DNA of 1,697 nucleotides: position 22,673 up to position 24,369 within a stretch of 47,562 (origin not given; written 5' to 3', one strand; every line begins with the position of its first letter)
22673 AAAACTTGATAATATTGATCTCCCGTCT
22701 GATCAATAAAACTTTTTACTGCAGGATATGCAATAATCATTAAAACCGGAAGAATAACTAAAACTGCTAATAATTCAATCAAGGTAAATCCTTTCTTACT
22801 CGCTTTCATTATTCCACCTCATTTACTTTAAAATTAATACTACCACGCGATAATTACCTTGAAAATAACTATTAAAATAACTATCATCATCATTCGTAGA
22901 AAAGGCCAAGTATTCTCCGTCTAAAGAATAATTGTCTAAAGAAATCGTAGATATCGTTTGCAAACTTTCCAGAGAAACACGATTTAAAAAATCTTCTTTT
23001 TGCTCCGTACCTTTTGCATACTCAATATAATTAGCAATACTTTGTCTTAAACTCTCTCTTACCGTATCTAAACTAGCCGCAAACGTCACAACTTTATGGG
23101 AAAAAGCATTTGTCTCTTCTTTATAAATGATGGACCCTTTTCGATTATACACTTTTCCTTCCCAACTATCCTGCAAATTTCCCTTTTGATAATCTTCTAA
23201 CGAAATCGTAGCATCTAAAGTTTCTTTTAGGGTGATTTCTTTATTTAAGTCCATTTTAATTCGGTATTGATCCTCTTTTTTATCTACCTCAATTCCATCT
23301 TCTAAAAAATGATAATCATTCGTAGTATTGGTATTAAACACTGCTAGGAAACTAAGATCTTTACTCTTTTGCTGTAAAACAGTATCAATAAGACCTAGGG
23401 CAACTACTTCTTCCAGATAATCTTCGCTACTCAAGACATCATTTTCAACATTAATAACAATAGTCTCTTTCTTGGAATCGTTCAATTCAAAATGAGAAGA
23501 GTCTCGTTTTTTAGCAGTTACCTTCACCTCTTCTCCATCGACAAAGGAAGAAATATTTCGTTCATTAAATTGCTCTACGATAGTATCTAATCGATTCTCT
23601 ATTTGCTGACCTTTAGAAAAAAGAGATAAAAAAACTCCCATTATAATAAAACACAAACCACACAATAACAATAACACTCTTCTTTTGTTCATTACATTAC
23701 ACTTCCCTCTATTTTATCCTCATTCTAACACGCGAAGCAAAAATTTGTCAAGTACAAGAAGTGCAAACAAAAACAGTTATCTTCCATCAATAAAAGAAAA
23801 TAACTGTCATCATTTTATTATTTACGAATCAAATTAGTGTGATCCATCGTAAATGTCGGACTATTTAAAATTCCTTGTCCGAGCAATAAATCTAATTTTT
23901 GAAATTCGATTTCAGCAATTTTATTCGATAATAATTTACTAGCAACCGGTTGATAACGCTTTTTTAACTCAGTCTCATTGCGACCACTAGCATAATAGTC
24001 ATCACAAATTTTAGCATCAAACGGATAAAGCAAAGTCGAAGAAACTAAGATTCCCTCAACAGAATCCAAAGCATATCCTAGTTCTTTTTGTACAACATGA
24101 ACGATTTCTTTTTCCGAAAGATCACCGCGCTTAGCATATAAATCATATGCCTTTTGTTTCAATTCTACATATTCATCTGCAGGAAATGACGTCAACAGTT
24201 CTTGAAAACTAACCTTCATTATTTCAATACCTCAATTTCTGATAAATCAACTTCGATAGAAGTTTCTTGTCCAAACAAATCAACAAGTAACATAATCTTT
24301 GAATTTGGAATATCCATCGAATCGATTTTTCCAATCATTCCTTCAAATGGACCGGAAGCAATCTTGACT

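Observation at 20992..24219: A three-gene insertion splits the normally contiguous secE-nusG-rplK-rplA array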

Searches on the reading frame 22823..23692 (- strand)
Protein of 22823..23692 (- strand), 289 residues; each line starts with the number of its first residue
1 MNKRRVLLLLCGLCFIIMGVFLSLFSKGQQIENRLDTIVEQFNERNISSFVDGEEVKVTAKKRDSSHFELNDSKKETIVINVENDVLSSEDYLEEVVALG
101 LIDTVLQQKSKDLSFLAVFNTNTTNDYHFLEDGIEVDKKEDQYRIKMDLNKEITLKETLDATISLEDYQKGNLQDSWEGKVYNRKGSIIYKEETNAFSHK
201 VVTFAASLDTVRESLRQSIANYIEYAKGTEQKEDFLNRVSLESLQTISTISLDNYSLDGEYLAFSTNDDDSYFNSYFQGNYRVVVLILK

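Call 3: search_protein_families(library=pfam, proteins=[window:22823-23692:-], max_evalue=0.1)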
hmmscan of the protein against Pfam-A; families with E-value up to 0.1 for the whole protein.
window:22823-23692:- (289 aa): 3 families
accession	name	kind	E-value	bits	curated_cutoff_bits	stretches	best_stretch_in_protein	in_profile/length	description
PF02706.20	Wzz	-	0.034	14.9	25.5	0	3-97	14-88/91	Chain length determinant protein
PF18303.6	Saf_2TM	-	0.094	13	29.5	0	7-63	70-129/152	SAVED-fused 2TM effector domain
PF23006.1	Tor_FN3_1st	-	0.099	12.9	25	0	34-88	20-72/115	Tyrosine-protein kinase receptor torso, first FN3 domain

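Call 8: find_homologous_proteins(query=window:22823-23692:-)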
Query window:22823-23692:- (289 aa): 2 proteins with E <= 0.001 among 1569 candidates.
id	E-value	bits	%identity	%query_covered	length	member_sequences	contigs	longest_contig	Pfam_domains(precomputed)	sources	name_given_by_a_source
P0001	8.2e-180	614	100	100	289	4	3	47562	-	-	-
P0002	1.7e-45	174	38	98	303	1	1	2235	-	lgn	-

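Call 10: find_encoding_contigs(protein=P0002, flank=10000)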
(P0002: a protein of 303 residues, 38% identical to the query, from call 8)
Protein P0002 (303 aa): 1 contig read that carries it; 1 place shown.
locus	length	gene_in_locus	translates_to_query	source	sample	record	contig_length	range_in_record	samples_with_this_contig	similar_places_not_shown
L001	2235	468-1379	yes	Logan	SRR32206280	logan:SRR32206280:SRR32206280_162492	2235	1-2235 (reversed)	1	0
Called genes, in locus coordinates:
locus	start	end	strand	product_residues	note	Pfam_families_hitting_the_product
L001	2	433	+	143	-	?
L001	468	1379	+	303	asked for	-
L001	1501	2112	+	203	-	PF01351:RNase_HII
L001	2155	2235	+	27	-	?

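Call 11: find_encoding_contigs(protein=P0001, flank=10000)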
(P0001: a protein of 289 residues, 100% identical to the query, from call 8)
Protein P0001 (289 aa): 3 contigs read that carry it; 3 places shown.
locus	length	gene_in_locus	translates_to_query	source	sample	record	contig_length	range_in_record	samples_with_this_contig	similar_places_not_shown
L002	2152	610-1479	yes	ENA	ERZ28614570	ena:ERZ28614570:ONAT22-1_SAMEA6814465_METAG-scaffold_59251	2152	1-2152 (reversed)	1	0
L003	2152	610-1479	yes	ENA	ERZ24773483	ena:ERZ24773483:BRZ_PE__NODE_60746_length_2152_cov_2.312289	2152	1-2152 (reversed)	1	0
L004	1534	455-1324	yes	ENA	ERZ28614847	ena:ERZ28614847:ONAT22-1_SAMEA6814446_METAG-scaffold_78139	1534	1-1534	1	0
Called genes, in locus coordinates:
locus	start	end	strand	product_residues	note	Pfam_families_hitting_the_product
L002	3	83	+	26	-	?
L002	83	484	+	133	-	-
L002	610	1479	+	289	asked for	-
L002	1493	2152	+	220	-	?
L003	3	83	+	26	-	?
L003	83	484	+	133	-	-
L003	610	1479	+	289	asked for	-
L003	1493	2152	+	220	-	?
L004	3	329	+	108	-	?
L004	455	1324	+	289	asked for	-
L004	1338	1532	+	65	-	?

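Call 32: search_protein_families(library=ncbifam, proteins=[window:22823-23692:-], max_evalue=0.01)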
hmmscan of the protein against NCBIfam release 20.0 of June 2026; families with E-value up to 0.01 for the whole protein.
window:22823-23692:- (289 aa): 0 families

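Call 42: predict_structure(alignment_id=A1)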
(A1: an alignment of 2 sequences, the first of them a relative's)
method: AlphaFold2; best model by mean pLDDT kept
length: 289 residues; sequences in the alignment: 2
mean_pLDDT: 40.8   pTM: 0.29
mean pLDDT of the five models: 40.8, 38.2, 35.1, 33.6, 33.5
residues with pLDDT >= 90: 0; 70-90: 15; 50-70: 68; < 50: 206
segments of 3 or more residues with pLDDT < 50: 48-56, 88-212, 214-228, 241-289
pLDDT, mean of each block of 10 residues (from residue 1): 68 72 59 64 52 49 59 52 48 34 30 24 26 38 35 26 28 27 31 32 34 46 47 57 32 30 32 27 22
secondary structure, 60 per line:
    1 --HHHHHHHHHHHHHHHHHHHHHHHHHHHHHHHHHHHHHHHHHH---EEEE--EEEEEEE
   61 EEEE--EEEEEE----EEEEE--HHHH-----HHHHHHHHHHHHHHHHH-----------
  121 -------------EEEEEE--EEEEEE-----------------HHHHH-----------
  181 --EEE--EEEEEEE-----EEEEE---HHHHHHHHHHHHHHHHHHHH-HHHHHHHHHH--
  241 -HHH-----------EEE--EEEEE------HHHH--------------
elements in order: H3-44 E48-51 E54-64 E67-72 E77-81 H84-87 H93-109 E134-139 E142-147 H165-169 E183-185 E188-194 E200-204 H208-227 H229-238 E256-258 E261-265 H272-275
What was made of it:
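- The p289 model is unusable (pLDDT 41, call 42), so nothing structural supports an interaction.
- Tried and rejected: AF2 of p289 with its only two available sequences gave pLDDT 41 and is unusable (call 42).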

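Call 48: search_protein_representatives(alignment_id=A1)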
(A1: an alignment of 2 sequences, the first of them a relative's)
Query: 2 sequences, 304 profile positions. Proteins with E-value up to 0.001 (for the whole library): 29; up to 1e-10: 5; up to 1e-30: 4. The best 29 are listed.
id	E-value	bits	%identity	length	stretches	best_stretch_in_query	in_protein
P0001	2.5e-152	522.9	-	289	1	4-300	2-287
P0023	1.7e-100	352.7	-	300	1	1-302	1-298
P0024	2.4e-66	240.6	-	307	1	4-300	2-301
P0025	8.1e-51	189.6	-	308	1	5-301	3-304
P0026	3.8e-14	69.2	-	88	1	215-300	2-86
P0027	1.2e-08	51.2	-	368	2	36-250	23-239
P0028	4.5e-08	49.2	-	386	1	40-243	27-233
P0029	1.4e-07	47.6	-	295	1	19-205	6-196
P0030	6.2e-07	45.5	-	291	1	41-184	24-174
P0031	6.5e-07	45.4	-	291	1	1-251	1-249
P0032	9.0e-07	45.0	-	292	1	68-248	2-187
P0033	2.0e-06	43.8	-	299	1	8-205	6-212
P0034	2.0e-06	43.8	-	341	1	36-248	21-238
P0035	6.0e-06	42.2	-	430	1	39-248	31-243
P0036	1.1e-05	41.4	-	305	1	11-234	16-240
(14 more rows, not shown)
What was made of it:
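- Tried and rejected: The exhaustive representative search was needed (call 48).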

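Call 50: find_encoding_contigs(protein=P0024, flank=10000, max_places=4)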
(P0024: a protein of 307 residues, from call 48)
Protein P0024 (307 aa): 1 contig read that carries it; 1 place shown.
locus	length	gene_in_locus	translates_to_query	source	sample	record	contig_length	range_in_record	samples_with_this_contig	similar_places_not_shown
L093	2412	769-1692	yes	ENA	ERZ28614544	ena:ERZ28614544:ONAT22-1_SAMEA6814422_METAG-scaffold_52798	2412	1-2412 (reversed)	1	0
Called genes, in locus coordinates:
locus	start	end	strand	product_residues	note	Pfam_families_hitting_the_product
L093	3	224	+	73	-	?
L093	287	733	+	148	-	PF07963:N_methyl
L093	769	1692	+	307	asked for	-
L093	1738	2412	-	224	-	?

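Call 51: find_encoding_contigs(protein=P0025, flank=10000, max_places=4)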
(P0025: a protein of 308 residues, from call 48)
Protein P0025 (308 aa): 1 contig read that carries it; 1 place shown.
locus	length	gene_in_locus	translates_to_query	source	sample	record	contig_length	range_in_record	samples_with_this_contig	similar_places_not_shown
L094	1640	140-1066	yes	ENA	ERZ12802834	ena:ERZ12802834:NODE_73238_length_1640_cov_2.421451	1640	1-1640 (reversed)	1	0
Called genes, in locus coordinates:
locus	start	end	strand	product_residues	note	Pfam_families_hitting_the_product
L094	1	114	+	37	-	?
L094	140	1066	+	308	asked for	-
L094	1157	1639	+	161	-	?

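Call 52: find_encoding_contigs(protein=P0023, flank=10000, max_places=4)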
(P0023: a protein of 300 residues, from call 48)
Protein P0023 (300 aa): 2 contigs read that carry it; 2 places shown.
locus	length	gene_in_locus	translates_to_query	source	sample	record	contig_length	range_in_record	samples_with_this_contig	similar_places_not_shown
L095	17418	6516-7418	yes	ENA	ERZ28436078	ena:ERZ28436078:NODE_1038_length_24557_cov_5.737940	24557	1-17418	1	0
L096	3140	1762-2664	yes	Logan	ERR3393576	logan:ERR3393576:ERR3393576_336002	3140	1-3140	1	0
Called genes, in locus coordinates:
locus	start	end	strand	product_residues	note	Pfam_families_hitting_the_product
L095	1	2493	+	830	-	?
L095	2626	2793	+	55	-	PF00471:Ribosomal_L33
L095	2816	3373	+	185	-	PF08207:EFP_N, PF01132:EFP, PF09285:Elong-fact-P_C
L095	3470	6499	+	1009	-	PF07963:N_methyl (weak), PF18998:Flg_new_2 (faint), PF09479:Flg_new, PF12810:ALK_LTK_GRD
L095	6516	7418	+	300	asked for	-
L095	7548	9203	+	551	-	-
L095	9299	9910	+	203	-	PF01351:RNase_HII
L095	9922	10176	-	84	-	PF11116:DUF2624 (weak)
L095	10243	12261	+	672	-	PF03717:PBP_dimer, PF00905:Transpeptidase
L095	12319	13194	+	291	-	PF00303:Thymidylat_synt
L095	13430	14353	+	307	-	PF01795:Methyltransf_5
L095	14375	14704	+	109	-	PF04977:DivIC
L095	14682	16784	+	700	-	PF03717:PBP_dimer, PF00905:Transpeptidase, PF03793:PASTA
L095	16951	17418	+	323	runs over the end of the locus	-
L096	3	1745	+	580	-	?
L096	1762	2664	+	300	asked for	-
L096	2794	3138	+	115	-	?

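Call 53: search_protein_families(library=pfam, proteins=[P0024, P0025, P0027, P0028, P0029, P0030, P0031, P0033, P0036, P0035], max_evalue=0.01)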
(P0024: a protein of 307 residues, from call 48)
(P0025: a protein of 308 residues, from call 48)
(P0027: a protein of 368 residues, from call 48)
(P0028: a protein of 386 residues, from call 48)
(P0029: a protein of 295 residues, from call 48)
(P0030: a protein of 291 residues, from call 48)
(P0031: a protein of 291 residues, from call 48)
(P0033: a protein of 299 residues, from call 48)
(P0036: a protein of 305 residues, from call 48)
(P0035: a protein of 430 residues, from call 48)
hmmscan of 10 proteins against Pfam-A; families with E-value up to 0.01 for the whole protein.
P0024 (307 aa): 0 families

P0025 (308 aa): 0 families

P0027 (368 aa): 0 families

P0028 (386 aa): 1 family
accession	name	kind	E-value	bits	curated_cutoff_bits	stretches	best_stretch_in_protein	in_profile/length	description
PF00746.26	Gram_pos_anchor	-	0.00063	20.1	20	1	348-380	5-39/43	LPXTG cell wall anchor motif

P0029 (295 aa): 0 families

P0030 (291 aa): 0 families

P0031 (291 aa): 0 families

P0033 (299 aa): 0 families

P0036 (305 aa): 0 families

P0035 (430 aa): 2 families
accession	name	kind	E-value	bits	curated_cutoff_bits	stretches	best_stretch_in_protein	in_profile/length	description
PF03442.20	CBM_X2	-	0.0028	18.2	28.9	1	344-386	39-79/83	Carbohydrate binding domain X2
PF07550.17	Shr-like_HID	-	0.0039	18.1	22.3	1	330-391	23-80/82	Heme-binding protein Shr-like, Hb-interacting domain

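Call 57: find_related_loci(query=A3, collection=metagenome_contigs, flank=6000)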
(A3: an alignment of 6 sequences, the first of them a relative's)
Query A3 (289 aa) in metagenome_contigs; peptide patterns used: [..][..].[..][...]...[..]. (x = any residue, [..] = any of these).
25 stretches matched a pattern, but none encodes a relative of the query by tblastn (E <= 1e-3).
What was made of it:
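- Tried and rejected: Metagenome scan with the p289 family alignment: 25 pattern hits, none confirmed (call 57).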

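Call 60: find_encoding_contigs(protein=P0031, flank=8000, max_places=4)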
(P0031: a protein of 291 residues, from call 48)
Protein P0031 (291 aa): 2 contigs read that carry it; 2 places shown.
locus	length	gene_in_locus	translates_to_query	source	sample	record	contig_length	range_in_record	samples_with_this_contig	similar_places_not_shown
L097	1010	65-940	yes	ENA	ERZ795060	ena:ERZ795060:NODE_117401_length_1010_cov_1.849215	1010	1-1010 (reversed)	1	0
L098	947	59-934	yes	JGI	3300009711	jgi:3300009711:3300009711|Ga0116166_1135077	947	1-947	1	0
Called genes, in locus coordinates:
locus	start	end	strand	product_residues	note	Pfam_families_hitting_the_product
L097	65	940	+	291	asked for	-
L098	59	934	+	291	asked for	-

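Call 61: find_encoding_contigs(protein=P0029, flank=8000, max_places=4)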
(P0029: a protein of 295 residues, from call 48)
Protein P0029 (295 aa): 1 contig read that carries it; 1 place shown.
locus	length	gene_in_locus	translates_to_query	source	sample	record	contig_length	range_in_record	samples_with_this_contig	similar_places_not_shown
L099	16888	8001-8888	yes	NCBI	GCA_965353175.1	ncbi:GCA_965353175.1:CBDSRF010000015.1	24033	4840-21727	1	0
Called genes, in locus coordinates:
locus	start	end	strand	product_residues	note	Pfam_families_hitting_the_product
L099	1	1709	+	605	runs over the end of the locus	-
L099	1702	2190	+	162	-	-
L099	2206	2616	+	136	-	-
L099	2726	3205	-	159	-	PF02590:SPOUT_MTase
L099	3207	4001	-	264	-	PF13483:Lactamase_B_3 (weak), PF23023:Anti-Pycsar_Apyc1, PF00753:Lactamase_B, PF19583:ODP (faint), PF12706:Lactamase_B_2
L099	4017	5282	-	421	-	PF00275:EPSP_synthase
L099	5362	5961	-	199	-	PF09551:Spore_II_R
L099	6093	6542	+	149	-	-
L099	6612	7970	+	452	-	PF02878:PGM_PMM_I, PF02879:PGM_PMM_II, PF02880:PGM_PMM_III, PF00408:PGM_PMM_IV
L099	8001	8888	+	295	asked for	-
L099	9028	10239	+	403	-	PF00817:IMS, PF21999:IMS_HHH_1 (faint), PF11798:IMS_HHH (faint), PF11799:IMS_C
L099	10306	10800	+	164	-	PF00186:DHFR_1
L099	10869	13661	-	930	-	PF09992:NAGPA, PF04620:FlaA (faint), PF09092:Lyase_N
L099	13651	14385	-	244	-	PF01171:ATP_bind_3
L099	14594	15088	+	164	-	-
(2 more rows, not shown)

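Call 78: search_solved_structures(query=A6, max_evalue=5)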
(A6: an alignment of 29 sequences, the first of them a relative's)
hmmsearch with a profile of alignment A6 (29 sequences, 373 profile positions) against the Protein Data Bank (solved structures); distinct sequences matched with E-value up to 5: 0.
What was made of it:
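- Tried and rejected: PilN/PilO-like idea for p289: the profile search against the PDB returned nothing at E<=5 (call 78).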

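Call 79: search_protein_families(library=ncbifam, alignment_id=A6, max_evalue=0.01)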
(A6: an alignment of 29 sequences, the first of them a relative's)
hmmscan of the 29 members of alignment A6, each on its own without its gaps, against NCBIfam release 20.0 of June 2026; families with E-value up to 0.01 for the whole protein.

A. member 1, P0001 (289 aa): 0 families

B. families by the number of members that match (of 29 scanned): 6 families
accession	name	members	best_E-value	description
NF053819.1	EF0750_LPXTG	5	6.9e-05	EF2685/EF0750 family sortase-dependent surface protein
TIGR03656.1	IsdC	2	0.00014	heme uptake protein IsdC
TIGR01379.1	thiL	1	7.9e-05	thiamine-phosphate kinase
NF004353.0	PRK05731.2-2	1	0.00085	thiamine-phosphate kinase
TIGR01167.1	LPXTG_anchor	1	0.00095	LPXTG cell wall anchor domain-containing protein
NF004285.1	PRK05696.1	1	0.0013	flagellar basal body-associated protein FliL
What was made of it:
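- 22823..23692 (-): p289: single-pass membrane protein (KRR, then about 22 hydrophobic residues, then an extracellular domain of about 255 aa); the conserved partner of the pilin-headed protein. No Pfam, NCBIfam or PDB match (calls 3, 32, 53, 78, 79).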

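Call 92: search_protein_families(library=pfam, proteins=[L001:2-433:+, L095:3470-6499:+, L095:7548-9203:+, L093:287-733:+, L096:3-1745:+], max_evalue=0.01)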
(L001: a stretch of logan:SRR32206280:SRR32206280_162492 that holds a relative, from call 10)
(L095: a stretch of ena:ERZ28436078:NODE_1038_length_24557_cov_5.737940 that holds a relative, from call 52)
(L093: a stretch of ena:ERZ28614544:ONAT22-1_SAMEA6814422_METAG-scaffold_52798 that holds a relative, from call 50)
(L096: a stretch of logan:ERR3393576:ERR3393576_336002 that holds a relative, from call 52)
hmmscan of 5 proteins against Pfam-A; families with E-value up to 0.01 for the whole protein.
L001:2-433:+ (143 aa): 0 families

L095:3470-6499:+ (1009 aa): 7 families
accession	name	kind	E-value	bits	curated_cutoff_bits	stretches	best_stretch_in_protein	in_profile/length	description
PF09479.16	Flg_new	-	1.5e-84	278.5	27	5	398-465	1-65/65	Listeria-Bacteroides repeat domain (List_Bact_rpt)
PF12810.13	ALK_LTK_GRD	-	7.2e-26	92.1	24.5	1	772-1006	7-243/243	ALK/LTK, Glycine-rich domain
PF18998.6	Flg_new_2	-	3.5e-08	33.7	23.6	4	327-396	3-72/73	Divergent InlB B-repeat domain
PF07963.17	N_methyl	-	1.1e-05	25.3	21.2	1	2-26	3-27/27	Prokaryotic N-terminal methylation motif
PF12698.13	ABC2_membrane_3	-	0.0021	17.7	31.6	1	4-193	1-166/347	ABC-2 family transporter protein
PF01398.27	JAB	-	0.0024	18.1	22.5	0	559-601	65-106/117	JAB1/Mov34/MPN/PAD-1 ubiquitin protease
PF23234.1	WH4_Lhr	-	0.0051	16.8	27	0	486-529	31-74/87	Large helicase-related protein, winged-helix domain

L095:7548-9203:+ (551 aa): 0 families

L093:287-733:+ (148 aa): 1 family
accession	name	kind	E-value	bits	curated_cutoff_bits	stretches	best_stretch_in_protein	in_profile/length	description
PF07963.17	N_methyl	-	4e-08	32.9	21.2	1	1-27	1-27/27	Prokaryotic N-terminal methylation motif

L096:3-1745:+ (580 aa): 3 families
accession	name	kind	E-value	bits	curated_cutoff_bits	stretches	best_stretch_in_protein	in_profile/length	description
PF09479.16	Flg_new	-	3.5e-58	194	27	4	115-182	1-65/65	Listeria-Bacteroides repeat domain (List_Bact_rpt)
PF12810.13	ALK_LTK_GRD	-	2.4e-26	93.6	24.5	1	343-577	7-243/243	ALK/LTK, Glycine-rich domain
PF18998.6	Flg_new_2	-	0.00014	22.2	23.6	2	115-186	1-72/73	Divergent InlB B-repeat domain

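Call 96: search_protein_families(library=pfam, proteins=[L095:1-2493:+], max_evalue=0.001)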
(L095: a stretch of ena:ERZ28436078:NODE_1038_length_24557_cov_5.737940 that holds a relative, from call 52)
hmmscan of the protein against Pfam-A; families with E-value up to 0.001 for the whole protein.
L095:1-2493:+ (830 aa): 5 families
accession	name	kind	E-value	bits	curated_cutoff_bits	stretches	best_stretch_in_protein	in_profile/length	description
PF00133.28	tRNA-synt_1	-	7e-73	246.2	22.7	1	95-419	184-407/414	tRNA synthetases class I (I, L, M and V)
PF19302.4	DUF5915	-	1.8e-52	178.2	27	1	637-828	3-194/195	Domain of unknown function (DUF5915)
PF08264.19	Anticodon_1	-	6.8e-41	140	25.1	1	474-621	1-147/148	Anticodon-binding domain of tRNA ligase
PF09334.17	tRNA-synt_1g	-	2.7e-12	46.6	20.1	1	355-436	299-376/391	tRNA synthetases class I (M)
PF01921.24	tRNA-synt_1f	-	2.6e-05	23.8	27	1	376-446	271-340/360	tRNA synthetases class I (K)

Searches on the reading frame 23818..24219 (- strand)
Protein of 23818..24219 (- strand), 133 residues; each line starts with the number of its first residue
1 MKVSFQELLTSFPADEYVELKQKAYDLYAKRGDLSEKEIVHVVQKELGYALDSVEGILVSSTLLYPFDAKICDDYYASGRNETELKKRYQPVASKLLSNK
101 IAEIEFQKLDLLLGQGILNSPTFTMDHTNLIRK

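Call 3: search_protein_families(library=pfam, proteins=[window:23818-24219:-], max_evalue=0.1)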
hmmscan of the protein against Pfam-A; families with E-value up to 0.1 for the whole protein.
window:23818-24219:- (133 aa): 0 families

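Call 29: find_homologous_proteins(query=window:23818-24219:-)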
Query window:23818-24219:- (133 aa): 2 proteins with E <= 0.001 among 6 candidates.
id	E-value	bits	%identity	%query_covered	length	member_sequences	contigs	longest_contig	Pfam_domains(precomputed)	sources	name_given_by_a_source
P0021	1.2e-77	276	97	100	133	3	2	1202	-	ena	-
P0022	2.8e-26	110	48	97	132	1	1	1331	-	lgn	-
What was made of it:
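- Tried and rejected: Word-indexed homologue searches were insensitive for p289 and p133, with 2 hits each (calls 8, 29).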

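Call 32: search_protein_families(library=ncbifam, proteins=[window:23818-24219:-], max_evalue=0.01)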
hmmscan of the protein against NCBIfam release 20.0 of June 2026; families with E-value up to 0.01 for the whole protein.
window:23818-24219:- (133 aa): 0 families

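Call 67: search_protein_families(library=pfam, alignment_id=A5, max_evalue=0.01)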
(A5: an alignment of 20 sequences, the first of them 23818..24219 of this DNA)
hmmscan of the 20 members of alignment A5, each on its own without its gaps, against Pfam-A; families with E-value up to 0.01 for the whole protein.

A. member 1, window:23818-24219:- (133 aa): 0 families

B. families by the number of members that match (of 20 scanned): 2 families
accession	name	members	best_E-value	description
PF17910.6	FeoB_Cyto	1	0.00097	FeoB cytosolic helical domain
PF25361.1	AAA_lid_RFC1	1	0.0023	RFC1-like, AAA+ ATPase lid domain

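Call 68: search_solved_structures(query=A5, max_evalue=1)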
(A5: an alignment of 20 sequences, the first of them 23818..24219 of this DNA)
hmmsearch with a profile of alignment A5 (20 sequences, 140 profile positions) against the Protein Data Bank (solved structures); distinct sequences matched with E-value up to 1: 5.
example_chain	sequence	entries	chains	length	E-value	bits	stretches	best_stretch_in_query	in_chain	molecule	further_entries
3bwt_A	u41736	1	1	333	0.18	14.8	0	33-124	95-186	Protein PUF4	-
3bx2_A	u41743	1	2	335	0.2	14.7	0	33-124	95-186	Protein PUF4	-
4dzs_A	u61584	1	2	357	0.24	14.4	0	33-124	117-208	Pumilio homology domain family member 4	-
9dw0_H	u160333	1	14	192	0.84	12.7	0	7-48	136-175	ATP-dependent Clp protease proteolytic subunit, mitochondrial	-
9was_A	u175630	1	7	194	0.85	12.6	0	7-48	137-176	ATP-dependent Clp protease proteolytic subunit, mitochondrial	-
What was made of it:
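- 23818..24219 (-): p133: a cytoplasmic 133-aa protein translationally coupled to nusG (TAATG overlap). It belongs to a lineage-specific post-nusG family and is not part of the cassette. No Pfam or PDB hit (calls 3, 67, 68).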
